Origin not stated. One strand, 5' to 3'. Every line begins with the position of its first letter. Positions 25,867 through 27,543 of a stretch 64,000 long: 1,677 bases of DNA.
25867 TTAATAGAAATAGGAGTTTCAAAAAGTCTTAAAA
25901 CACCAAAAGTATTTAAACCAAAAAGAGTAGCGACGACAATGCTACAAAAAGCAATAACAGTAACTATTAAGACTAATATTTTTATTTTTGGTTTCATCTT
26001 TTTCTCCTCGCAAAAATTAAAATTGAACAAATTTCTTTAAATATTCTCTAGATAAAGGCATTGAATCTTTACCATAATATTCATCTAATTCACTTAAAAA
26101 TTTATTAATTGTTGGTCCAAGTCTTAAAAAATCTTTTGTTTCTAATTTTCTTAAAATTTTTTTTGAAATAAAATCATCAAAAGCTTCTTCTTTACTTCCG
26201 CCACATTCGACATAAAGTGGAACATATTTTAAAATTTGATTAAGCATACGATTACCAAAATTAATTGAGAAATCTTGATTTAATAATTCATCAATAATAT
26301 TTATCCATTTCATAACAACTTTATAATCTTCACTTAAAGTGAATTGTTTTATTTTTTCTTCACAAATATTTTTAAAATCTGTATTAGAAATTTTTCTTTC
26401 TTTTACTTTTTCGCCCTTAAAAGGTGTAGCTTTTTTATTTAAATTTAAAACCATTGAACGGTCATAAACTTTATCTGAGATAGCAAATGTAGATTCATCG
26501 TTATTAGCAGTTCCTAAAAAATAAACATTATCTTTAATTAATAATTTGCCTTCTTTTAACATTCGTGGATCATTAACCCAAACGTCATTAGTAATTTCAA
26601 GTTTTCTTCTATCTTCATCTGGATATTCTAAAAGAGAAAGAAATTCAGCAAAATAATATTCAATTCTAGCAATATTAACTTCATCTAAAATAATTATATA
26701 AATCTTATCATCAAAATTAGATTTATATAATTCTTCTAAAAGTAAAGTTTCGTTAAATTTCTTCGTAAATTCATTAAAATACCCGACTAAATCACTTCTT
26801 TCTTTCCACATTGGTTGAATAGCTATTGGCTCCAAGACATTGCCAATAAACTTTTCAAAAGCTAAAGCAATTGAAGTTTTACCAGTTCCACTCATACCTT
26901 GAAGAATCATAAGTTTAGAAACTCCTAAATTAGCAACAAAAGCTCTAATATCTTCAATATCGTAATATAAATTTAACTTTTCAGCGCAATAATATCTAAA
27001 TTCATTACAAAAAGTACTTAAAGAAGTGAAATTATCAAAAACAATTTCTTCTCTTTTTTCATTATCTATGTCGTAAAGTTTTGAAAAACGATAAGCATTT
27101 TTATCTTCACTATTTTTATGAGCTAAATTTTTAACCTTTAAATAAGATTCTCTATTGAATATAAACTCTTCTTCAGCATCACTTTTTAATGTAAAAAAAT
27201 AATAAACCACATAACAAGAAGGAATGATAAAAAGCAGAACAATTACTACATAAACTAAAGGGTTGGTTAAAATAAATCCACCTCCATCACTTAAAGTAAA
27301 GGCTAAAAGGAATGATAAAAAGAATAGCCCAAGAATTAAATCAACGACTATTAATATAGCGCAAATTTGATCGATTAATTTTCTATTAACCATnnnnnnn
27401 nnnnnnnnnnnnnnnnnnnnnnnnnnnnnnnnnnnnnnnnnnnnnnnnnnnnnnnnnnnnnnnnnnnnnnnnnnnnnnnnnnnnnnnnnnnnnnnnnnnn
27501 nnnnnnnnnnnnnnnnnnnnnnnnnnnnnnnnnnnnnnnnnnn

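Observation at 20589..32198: Six-gene translationally coupled operon: BspA-LRR membrane protein, two TM-anchored McrB-family GTPases flanking a coiled-coil protein, and two TM-anchored transglutaminase-like proteins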

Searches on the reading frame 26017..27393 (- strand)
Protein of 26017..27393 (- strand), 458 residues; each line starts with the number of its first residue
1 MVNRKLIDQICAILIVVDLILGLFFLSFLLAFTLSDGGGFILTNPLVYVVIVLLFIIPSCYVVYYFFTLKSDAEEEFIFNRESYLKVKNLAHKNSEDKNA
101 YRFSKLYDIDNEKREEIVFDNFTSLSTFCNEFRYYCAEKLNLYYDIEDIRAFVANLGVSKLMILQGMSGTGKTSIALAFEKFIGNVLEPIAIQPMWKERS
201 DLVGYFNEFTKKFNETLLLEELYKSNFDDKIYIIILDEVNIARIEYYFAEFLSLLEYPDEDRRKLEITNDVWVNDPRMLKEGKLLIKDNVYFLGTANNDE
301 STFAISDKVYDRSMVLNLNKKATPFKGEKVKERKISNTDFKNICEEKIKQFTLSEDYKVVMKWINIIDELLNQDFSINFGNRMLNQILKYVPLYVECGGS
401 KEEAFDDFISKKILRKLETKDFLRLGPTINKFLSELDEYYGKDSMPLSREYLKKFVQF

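Call 4: search_protein_families(library=pfam, proteins=[window:26017-27393:-], max_evalue=0.1)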
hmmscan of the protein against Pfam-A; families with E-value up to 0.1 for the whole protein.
window:26017-27393:- (458 aa): 2 families
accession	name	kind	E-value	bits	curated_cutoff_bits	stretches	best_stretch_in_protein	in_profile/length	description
PF07728.20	AAA_5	-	3.5e-07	30.7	22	1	162-312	2-138/139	AAA domain (dynein-related subfamily)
PF00004.35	AAA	-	0.0069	17.3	21.2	1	162-260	1-97/131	ATPase family associated with various cellular activities (AAA)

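Call 5: search_protein_families(library=padloc, proteins=[window:26017-27393:-], max_evalue=0.1)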
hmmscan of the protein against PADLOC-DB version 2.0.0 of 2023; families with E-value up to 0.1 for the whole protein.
window:26017-27393:- (458 aa): 2 families
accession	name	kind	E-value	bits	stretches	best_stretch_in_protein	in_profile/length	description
PDLC04547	PDC-M26A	-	5.4e-37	125.7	2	139-259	312-433/724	-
PDLC00915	TRIP13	-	0.013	12.9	1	160-240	64-143/302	TRIP13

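Call 6: search_protein_families(library=ncbifam, proteins=[window:26017-27393:-], max_evalue=0.1)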
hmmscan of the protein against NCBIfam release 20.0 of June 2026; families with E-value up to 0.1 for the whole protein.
window:26017-27393:- (458 aa): 6 families
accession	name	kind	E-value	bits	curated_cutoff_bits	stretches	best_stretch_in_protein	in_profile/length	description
NF008457.0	PRK11331.1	equivalog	1.2e-05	24.2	637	1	93-314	127-350/459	5-methylcytosine-specific restriction enzyme subunit McrB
NF003234.0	PRK04195.2-4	equivalog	0.00039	19.4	529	1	159-243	38-120/497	replication factor C large subunit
TIGR03922.1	T7SS_EccA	equivalog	0.011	14.3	466.65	1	159-235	312-388/557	type VII secretion AAA-ATPase EccA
TIGR02881.1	spore_V_K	equivalog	0.034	13.2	422.95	1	159-207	42-90/261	stage V sporulation protein K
TIGR00150.1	T6A_YjeE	equivalog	0.065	13.1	60.1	0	151-184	14-47/135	tRNA (adenosine(37)-N6)-threonylcarbamoyltransferase complex ATPase subunit type 1 TsaE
NF005255.0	PRK06762.2-2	equivalog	0.086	12.8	140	0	159-185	3-29/163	hypothetical protein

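Call 13: search_solved_structures(query=window:26017-27393:-, max_evalue=1, show_alignments=2)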
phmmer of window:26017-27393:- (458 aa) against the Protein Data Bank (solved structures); distinct sequences matched with E-value up to 1: 3.
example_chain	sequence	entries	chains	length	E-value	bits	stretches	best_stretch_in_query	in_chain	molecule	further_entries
6ut6_A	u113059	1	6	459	1.4e-06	30.8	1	99-312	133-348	5-methylcytosine-specific restriction enzyme B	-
7vsr_A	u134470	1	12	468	1.5e-06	30.8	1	99-312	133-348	5-methylcytosine-specific restriction enzyme B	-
6hz4_A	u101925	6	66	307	1.4e-05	27.5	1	134-312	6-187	5-methylcytosine-specific restriction enzyme B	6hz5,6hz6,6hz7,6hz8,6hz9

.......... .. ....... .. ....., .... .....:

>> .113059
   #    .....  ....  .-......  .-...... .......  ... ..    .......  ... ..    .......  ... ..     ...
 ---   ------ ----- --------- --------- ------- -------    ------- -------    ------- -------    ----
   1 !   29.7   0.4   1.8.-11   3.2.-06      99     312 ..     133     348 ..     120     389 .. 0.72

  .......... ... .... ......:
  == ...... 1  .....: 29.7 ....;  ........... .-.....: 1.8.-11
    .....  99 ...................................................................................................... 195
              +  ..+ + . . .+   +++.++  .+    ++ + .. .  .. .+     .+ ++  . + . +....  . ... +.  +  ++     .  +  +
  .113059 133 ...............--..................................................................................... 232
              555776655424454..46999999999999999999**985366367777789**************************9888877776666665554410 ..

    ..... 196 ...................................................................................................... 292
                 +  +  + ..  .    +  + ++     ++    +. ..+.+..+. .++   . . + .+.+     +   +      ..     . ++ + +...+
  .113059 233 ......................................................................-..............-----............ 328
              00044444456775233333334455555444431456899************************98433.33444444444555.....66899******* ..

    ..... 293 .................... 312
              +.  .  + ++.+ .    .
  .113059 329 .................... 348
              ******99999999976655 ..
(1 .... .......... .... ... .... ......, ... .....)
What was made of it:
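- On McrB-family GTPase, NxD branch: PDB hits are to McrB only (call 13).
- On MoxR-VWA (Bat-like) / MoxR-DUF58-TgpA: Pfam gives AAA_5, and NCBIfam and PDB hit McrB (calls 4, 6, 13).
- Closest known: McrBC Type IV restriction enzyme. Same: The only PDB sequence hits of B2 are McrB (call 13).
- Sequence searches hit McrB, not MoxR (calls 6, 13).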
